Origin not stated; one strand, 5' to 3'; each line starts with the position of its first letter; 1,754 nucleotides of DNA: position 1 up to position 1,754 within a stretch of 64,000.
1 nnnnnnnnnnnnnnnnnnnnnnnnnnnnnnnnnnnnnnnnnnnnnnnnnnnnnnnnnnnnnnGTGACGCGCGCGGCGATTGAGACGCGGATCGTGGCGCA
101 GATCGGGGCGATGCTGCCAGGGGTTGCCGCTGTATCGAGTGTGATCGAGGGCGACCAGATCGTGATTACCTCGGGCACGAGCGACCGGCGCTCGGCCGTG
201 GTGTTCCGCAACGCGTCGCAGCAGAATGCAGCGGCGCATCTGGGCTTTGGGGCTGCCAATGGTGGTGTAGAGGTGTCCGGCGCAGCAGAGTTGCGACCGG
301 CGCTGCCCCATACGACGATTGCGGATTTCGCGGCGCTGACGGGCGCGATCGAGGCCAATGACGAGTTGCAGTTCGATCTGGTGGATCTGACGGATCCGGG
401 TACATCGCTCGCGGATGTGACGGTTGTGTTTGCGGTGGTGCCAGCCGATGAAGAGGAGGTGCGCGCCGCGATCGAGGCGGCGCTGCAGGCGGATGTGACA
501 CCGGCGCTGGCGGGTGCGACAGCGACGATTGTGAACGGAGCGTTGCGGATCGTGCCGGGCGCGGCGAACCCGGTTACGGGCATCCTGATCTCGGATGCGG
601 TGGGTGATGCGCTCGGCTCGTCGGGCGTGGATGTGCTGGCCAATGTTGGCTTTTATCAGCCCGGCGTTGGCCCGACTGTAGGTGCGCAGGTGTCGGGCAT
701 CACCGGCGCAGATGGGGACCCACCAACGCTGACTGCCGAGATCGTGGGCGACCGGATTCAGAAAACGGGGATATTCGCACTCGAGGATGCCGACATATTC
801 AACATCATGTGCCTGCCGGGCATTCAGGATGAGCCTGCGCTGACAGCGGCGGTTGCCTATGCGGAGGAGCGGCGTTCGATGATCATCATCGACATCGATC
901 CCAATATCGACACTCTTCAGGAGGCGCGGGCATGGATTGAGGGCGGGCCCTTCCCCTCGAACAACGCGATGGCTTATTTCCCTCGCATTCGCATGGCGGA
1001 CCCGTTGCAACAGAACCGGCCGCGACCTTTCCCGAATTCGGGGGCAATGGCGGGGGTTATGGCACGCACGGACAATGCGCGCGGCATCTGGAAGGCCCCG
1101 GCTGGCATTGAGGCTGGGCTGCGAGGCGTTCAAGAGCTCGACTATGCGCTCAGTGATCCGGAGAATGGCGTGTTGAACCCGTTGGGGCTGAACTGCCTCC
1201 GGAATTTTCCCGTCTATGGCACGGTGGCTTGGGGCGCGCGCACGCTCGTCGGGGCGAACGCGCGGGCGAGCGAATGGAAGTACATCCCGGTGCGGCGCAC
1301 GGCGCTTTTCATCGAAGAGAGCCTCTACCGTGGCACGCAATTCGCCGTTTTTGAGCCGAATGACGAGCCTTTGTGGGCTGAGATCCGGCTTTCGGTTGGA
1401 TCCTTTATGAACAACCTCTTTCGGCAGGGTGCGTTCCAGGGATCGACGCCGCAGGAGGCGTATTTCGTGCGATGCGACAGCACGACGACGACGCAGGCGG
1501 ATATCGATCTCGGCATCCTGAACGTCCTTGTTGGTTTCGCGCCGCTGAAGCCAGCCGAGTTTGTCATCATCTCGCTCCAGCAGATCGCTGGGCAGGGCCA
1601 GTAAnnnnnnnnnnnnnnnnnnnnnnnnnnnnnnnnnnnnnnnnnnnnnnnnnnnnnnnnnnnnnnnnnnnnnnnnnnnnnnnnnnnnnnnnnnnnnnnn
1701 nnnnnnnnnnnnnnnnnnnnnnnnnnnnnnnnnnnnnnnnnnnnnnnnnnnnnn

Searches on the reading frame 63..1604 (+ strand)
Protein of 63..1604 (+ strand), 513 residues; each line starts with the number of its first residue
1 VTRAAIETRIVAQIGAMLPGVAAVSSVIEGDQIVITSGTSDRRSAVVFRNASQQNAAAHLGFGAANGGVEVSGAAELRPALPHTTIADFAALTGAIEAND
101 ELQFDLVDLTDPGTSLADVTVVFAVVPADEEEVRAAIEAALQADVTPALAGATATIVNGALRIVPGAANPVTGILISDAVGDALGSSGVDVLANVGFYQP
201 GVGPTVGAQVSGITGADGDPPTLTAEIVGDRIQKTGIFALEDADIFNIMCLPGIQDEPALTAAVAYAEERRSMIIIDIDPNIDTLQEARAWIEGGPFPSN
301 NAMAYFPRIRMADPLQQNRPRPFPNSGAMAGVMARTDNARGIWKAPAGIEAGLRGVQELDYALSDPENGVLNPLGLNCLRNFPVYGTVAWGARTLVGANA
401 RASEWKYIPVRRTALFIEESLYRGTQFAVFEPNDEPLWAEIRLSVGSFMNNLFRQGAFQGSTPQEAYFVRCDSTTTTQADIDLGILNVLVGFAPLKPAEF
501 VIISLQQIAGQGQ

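Call 75: search_protein_families(library=pfam, proteins=[window:63-1604:+])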
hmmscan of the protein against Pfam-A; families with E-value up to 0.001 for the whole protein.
window:63-1604:+ (513 aa): 2 families
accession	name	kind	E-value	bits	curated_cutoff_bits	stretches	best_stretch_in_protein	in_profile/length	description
PF17482.7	Phage_sheath_1C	-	4.4e-09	36.8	26.9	1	403-506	4-102/104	Phage tail sheath C-terminal domain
PF04984.19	Phage_sheath_1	-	5e-06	26.9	31.4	1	246-395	20-168/168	Phage tail sheath protein subtilisin-like domain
